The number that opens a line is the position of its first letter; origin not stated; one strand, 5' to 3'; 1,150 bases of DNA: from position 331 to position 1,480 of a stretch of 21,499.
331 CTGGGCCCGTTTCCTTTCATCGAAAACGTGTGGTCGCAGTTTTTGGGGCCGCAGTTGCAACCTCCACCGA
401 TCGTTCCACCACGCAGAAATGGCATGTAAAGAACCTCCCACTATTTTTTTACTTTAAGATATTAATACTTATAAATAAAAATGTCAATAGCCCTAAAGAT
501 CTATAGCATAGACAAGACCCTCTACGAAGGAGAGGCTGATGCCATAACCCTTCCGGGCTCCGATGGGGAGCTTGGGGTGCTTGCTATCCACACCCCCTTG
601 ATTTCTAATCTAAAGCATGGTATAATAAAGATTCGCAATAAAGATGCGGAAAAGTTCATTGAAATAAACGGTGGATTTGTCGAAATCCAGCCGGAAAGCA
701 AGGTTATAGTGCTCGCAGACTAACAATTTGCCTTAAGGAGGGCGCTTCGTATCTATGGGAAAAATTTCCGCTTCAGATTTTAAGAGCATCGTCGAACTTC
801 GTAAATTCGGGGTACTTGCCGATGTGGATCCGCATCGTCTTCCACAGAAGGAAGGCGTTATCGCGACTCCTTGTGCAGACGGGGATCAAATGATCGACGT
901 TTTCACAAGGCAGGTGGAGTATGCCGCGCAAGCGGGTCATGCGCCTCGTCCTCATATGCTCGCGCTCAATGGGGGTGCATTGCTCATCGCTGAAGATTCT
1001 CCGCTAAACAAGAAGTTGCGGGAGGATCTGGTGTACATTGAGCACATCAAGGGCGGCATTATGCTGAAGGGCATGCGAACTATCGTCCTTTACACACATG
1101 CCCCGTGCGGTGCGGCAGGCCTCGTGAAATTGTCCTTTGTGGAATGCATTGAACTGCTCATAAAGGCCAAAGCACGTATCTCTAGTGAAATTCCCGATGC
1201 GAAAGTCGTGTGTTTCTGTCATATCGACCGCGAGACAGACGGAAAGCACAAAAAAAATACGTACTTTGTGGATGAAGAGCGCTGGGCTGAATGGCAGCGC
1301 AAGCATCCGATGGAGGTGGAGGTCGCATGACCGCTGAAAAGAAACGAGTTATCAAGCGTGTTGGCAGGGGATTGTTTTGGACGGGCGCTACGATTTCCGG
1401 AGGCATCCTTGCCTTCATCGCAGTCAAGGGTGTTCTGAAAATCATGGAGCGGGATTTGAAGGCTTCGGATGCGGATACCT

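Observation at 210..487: Complete antisense expression unit for a 57-aa Cys/Lys-rich protein in the atpD-atpC gap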

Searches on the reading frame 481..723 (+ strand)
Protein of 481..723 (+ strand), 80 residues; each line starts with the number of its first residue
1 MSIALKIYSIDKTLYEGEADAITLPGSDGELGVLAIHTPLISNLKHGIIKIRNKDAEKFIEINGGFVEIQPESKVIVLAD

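Call 7: search_protein_families(library=pfam, proteins=[window:481-723:+], max_evalue=1)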
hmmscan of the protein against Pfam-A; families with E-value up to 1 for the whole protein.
window:481-723:+ (80 aa): 1 family
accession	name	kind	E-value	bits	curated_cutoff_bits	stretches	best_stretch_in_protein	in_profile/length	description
PF02823.21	ATP-synt_DE_N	-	9.4e-22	77.2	27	1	4-80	2-78/80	ATP synthase, Delta/Epsilon chain, beta-sandwich domain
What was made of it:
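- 481..723 (+): atpC (F1 epsilon), 80 aa, beta-sandwich domain only. It has no Shine-Dalgarno site and an A/T-rich upstream region. PF02823, E=9.4e-22 (call 7).
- Checked: atpC is 481-723 and 80 aa, with the beta-sandwich domain only (PF02823, E=9e-22, call 7).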

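Call 8: search_protein_families(library=ncbifam, proteins=[window:481-723:+], max_evalue=1)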
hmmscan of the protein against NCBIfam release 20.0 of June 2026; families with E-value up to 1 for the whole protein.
window:481-723:+ (80 aa): 21 families
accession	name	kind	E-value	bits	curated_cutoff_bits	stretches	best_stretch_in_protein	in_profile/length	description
TIGR01216.1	ATP_synt_epsi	equivalog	8e-21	74.4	67.25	1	3-80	2-79/130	ATP synthase F1 subunit epsilon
NF001847.0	PRK00571.1-4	equivalog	2e-20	72.9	135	1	2-80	3-81/139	F0F1 ATP synthase subunit epsilon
NF009979.0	PRK13444.1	equivalog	5.9e-19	68.7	163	1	4-79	7-81/127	F0F1 ATP synthase subunit epsilon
NF009980.0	PRK13446.1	equivalog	1.5e-16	60.6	129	1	3-80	5-81/136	F0F1 ATP synthase subunit epsilon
NF011323.0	PRK14736.1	subfamily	1.8e-15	57.1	145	1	6-80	7-81/133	F0F1 ATP synthase subunit epsilon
NF009983.0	PRK13449.1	equivalog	2.7e-15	56.5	106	1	8-79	9-81/88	ATP synthase F1 subunit epsilon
NF009977.0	PRK13442.1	equivalog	1.8e-14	53.7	80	1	3-79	6-82/102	F0F1 ATP synthase subunit epsilon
NF001846.0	PRK00571.1-3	equivalog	7.1e-14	52.1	132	1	3-79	4-80/137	F0F1 ATP synthase subunit epsilon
NF001851.0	PRK00571.2-4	equivalog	1.8e-13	50.7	131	1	7-79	9-81/135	F0F1 ATP synthase subunit epsilon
NF009982.0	PRK13448.1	equivalog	2.5e-12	47.1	146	1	5-80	6-80/135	F0F1 ATP synthase subunit epsilon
NF001852.0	PRK00571.2-5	equivalog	4.6e-12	46.3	145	1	3-80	4-82/124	F0F1 ATP synthase subunit epsilon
NF009986.0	PRK13452.1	equivalog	2.1e-11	44.1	207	1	12-78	15-81/145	F0F1 ATP synthase subunit epsilon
NF011322.0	PRK14735.1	equivalog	1.8e-10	40.9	202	1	1-80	1-79/139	F0F1 ATP synthase subunit epsilon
NF009985.0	PRK13451.1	equivalog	3.3e-10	40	112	1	4-78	2-75/101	F0F1 ATP synthase subunit epsilon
NF009978.0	PRK13443.1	equivalog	3.4e-09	37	148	1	6-79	8-80/136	F0F1 ATP synthase subunit epsilon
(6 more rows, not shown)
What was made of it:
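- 481..723 (+): TIGR01216, E=8e-21, profile positions 2-79 of 130 (call 8).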

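Call 10: find_related_loci(query=window:481-720:+, collection=genome_contigs, flank=4000)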
Query window:481-720:+ (80 aa) in genome_contigs; peptide patterns used: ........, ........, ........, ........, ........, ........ (x = any residue, [..] = any of these).
211 stretches matched a pattern; 3 encode a relative of the query (tblastn E <= 1e-3); 3 distinct loci.
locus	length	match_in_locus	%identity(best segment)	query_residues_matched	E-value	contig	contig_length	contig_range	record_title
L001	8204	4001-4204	29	2-69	5e-9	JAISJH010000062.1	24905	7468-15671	MAG: Oscillospiraceae bacterium isolate Hs463_bin105 k119_123835, whole genome shotgun sequence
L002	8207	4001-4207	36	11-80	6e-9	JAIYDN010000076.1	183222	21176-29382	MAG: Planctomycetaceae bacterium isolate H1_MAG_00037 pond_H1_MAG_00037_000000000031, whole genome shotgun sequence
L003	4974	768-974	36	11-80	1e-8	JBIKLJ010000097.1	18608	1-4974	MAG: Pirellula sp. isolate ME2014-08-22_3300042298_group5_bin125 Rohwer_bin1657_scaffold_2256_c1, whole genome shotgun s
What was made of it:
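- Tried and rejected: A scan of GTDB genomes with atpC found only distant relatives at 29-36% identity (call 10).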

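Call 13: find_homologous_proteins(query=window:481-720:+, max_evalue=0.00001)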
Query window:481-720:+ (80 aa): 15 proteins with E <= 0.00001 among 19 candidates.
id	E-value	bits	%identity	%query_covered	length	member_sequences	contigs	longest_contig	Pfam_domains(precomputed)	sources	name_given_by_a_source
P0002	2.4e-43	163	100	100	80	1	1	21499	PF02823.22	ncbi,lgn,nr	ncbi:MAG: ATP synthase F1 subunit epsilon [bacterium]|nr:ATP synthase F1 subunit epsilon [bacterium]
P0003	2.1e-34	134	80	100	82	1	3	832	PF02823.22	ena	-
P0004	4.7e-27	111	69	100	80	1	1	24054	PF02823.22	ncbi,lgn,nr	ncbi:MAG: ATP synthase F1 subunit epsilon [bacterium]|nr:ATP synthase F1 subunit epsilon [bacterium]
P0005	1.2e-23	100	66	100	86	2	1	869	PF02823.22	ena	-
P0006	1.2e-22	97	62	95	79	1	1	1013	PF02823.22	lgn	-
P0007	3.1e-20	89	70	84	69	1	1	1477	PF02823.22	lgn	-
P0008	1.8e-14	71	50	98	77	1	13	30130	PF02823.22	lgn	-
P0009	1.3e-11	62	48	95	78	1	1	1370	PF02823.22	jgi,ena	-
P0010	7.2e-11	59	45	95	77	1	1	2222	PF02823.22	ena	-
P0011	7.6e-11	59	54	84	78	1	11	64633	PF02823.22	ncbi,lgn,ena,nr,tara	ncbi:MAG: ATP synthase F1 subunit epsilon [Flavobacteriales bacterium]|nr:ATP synthase F1 subunit ep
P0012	1.0e-10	59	52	84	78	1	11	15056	PF02823.22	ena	-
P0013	1.7e-10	58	52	84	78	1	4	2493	PF02823.22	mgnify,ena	mgnify:CR=1 FL=1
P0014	1.0e-9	56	43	95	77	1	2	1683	PF02823.22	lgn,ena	-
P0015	3.7e-9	54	42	95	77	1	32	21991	PF02823.22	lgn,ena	-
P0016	1.1e-6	46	56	65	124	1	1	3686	PF02823.22,PF00401.26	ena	-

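Call 14: find_encoding_contigs(protein=P0004, flank=5000, max_places=3)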
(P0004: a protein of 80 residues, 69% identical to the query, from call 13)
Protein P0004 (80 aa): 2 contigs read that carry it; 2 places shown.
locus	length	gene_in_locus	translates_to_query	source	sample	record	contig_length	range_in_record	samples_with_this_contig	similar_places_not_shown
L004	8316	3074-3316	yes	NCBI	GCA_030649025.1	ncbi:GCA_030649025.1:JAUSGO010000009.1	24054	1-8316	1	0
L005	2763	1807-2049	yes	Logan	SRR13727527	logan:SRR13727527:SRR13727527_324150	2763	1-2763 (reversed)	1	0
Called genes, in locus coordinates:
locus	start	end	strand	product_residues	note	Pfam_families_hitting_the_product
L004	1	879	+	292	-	PF00231:ATP-synt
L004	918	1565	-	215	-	-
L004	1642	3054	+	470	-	PF02874:ATP-synt_ab_N, PF00006:ATP-synt_ab, PF22919:ATP-synt_VA_C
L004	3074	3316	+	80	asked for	PF02823:ATP-synt_DE_N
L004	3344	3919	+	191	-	-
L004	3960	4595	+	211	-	PF09335:VTT_dom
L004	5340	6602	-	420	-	-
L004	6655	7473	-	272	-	PF00535:Glycos_transf_2, PF13641:Glyco_tranf_2_3, PF13712:Glyco_tranf_2_5 (weak), PF13632:Glyco_trans_2_3 (weak)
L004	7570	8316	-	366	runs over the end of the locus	PF00535:Glycos_transf_2, PF13641:Glyco_tranf_2_3, PF13632:Glyco_trans_2_3 (faint)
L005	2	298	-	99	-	?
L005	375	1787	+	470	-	PF02874:ATP-synt_ab_N, PF00006:ATP-synt_ab, PF22919:ATP-synt_VA_C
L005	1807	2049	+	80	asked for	PF02823:ATP-synt_DE_N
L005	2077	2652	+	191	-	-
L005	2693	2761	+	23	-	?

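Call 15: find_encoding_contigs(protein=P0003, flank=3000, max_places=3)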
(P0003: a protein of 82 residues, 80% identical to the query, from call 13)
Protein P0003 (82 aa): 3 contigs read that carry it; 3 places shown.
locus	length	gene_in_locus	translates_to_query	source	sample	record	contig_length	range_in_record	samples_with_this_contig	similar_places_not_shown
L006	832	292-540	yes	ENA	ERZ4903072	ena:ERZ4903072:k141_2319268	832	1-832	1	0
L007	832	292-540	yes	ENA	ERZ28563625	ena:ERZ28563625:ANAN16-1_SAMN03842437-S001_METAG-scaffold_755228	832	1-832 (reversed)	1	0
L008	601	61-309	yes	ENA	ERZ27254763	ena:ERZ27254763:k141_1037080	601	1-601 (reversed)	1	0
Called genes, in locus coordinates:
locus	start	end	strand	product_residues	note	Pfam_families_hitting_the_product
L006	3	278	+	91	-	?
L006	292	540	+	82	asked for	PF02823:ATP-synt_DE_N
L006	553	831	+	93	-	?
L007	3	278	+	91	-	?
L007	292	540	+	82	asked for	PF02823:ATP-synt_DE_N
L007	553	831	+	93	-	?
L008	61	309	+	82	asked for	PF02823:ATP-synt_DE_N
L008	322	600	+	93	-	?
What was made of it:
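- Closest known: Small trans-acting regulators of F-type ATP synthase: AtpTheta of cyanobacteria. Different: Relatives with the same short epsilon lack the gene (calls 14, 15).
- The closest relatives lack it (calls 14, 15).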

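Call 16: find_encoding_contigs(protein=P0007, flank=3000, max_places=3)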
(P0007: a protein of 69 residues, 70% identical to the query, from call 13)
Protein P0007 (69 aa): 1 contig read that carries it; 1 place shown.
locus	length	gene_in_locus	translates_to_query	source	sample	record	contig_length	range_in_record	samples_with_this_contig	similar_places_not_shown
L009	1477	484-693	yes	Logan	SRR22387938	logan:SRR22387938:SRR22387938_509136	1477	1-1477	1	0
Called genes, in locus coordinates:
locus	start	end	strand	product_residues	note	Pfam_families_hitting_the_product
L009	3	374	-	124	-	?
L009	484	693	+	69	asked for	PF02823:ATP-synt_DE_N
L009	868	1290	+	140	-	-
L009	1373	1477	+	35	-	?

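Call 28: find_encoding_contigs(protein=P0005, flank=3000, max_places=3)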
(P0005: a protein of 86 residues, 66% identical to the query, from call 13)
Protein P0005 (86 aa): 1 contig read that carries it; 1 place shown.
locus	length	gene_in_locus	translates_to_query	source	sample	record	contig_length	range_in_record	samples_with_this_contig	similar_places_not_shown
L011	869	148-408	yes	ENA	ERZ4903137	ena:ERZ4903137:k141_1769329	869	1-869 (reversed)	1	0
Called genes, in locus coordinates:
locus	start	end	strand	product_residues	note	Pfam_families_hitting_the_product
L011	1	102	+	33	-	?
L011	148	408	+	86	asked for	PF02823:ATP-synt_DE_N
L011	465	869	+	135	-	?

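Call 29: find_encoding_contigs(protein=P0006, flank=3000, max_places=3)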
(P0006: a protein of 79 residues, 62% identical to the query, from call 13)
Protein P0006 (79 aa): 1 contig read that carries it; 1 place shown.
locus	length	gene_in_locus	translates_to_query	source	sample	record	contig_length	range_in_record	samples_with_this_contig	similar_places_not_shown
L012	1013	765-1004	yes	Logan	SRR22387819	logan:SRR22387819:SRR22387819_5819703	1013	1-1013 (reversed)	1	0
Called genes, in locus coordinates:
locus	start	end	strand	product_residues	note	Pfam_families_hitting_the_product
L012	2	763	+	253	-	?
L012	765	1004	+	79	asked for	PF02823:ATP-synt_DE_N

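Call 30: find_encoding_contigs(protein=P0008, flank=4000, max_places=3)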
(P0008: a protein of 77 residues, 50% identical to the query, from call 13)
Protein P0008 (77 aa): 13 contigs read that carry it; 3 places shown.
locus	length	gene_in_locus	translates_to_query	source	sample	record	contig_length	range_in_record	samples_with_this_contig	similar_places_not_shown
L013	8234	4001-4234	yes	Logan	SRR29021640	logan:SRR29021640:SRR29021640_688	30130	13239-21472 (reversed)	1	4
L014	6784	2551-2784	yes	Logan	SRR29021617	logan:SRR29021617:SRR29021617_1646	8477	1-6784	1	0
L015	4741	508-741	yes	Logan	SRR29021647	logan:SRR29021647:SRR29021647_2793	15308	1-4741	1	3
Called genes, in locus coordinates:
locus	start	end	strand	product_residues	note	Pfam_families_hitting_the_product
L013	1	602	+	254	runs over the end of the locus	PF00160:Pro_isomerase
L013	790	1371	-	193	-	-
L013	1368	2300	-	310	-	PF06574:FAD_syn, PF01467:CTP_transf_like, PF01687:Flavokinase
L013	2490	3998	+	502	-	PF02874:ATP-synt_ab_N, PF00006:ATP-synt_ab, PF22919:ATP-synt_VA_C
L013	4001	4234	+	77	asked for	PF02823:ATP-synt_DE_N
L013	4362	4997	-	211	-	PF01712:dNK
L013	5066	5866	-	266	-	-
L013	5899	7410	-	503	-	PF03321:GH3, PF23571:GH3_M, PF23572:GH3_C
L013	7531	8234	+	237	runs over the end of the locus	PF18962:Por_Secre_tail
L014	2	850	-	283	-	?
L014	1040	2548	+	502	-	PF02874:ATP-synt_ab_N, PF00006:ATP-synt_ab, PF22919:ATP-synt_VA_C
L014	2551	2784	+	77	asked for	PF02823:ATP-synt_DE_N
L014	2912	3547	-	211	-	PF01712:dNK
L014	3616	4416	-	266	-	-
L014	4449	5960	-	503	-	PF03321:GH3, PF23571:GH3_M, PF23572:GH3_C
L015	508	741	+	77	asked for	PF02823:ATP-synt_DE_N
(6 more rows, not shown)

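Call 39: find_related_loci(query=A4, collection=metagenome_contigs, flank=2500)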
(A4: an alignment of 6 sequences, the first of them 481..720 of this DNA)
Query A4 (80 aa) in metagenome_contigs; peptide patterns used: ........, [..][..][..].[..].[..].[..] (x = any residue, [..] = any of these).
332 stretches matched a pattern; 60 encode a relative of the query (tblastn E <= 1e-3); 60 distinct loci.
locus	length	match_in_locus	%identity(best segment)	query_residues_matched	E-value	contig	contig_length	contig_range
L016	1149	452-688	62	3-80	7e-28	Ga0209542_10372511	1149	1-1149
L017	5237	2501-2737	43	1-80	1e-19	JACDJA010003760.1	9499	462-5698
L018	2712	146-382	41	1-80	1e-19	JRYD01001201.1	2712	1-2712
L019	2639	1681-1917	41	1-80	3e-19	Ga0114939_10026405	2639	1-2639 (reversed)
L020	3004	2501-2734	43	3-80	6e-19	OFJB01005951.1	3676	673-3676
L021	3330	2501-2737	39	1-80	8e-19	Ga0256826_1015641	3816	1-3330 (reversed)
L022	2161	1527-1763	41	1-80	9e-19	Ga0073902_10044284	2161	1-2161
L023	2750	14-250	41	1-80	1e-18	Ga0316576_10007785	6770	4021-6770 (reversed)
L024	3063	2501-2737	41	1-80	1e-18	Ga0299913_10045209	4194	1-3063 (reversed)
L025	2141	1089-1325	43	1-80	1e-18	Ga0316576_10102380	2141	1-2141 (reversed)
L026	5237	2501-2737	43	1-80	2e-18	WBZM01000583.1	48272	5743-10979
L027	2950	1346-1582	41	1-80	2e-18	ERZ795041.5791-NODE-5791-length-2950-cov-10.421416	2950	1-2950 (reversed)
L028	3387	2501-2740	48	2-80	2e-18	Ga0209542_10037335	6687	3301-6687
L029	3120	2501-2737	43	1-80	2e-18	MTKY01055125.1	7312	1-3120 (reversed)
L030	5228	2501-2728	44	5-80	3e-18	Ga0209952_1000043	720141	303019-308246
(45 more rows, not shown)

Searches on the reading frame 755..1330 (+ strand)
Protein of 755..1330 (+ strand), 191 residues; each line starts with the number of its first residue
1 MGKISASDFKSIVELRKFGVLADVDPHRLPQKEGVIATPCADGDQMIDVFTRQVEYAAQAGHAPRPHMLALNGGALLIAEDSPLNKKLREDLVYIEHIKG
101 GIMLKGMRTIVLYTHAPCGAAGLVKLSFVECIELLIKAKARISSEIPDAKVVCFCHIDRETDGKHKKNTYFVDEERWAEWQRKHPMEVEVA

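Call 7: search_protein_families(library=pfam, proteins=[window:755-1330:+], max_evalue=1)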
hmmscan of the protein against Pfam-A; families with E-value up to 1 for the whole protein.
window:755-1330:+ (191 aa): 0 families

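Call 8: search_protein_families(library=ncbifam, proteins=[window:755-1330:+], max_evalue=1)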
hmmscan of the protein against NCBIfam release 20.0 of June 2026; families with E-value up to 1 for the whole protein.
window:755-1330:+ (191 aa): 1 family
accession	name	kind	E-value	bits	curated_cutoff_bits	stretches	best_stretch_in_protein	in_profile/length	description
NF008913.0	PRK12276.1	equivalog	0.048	13.4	253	1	138-185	127-172/248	hydrogen peroxide-dependent heme synthase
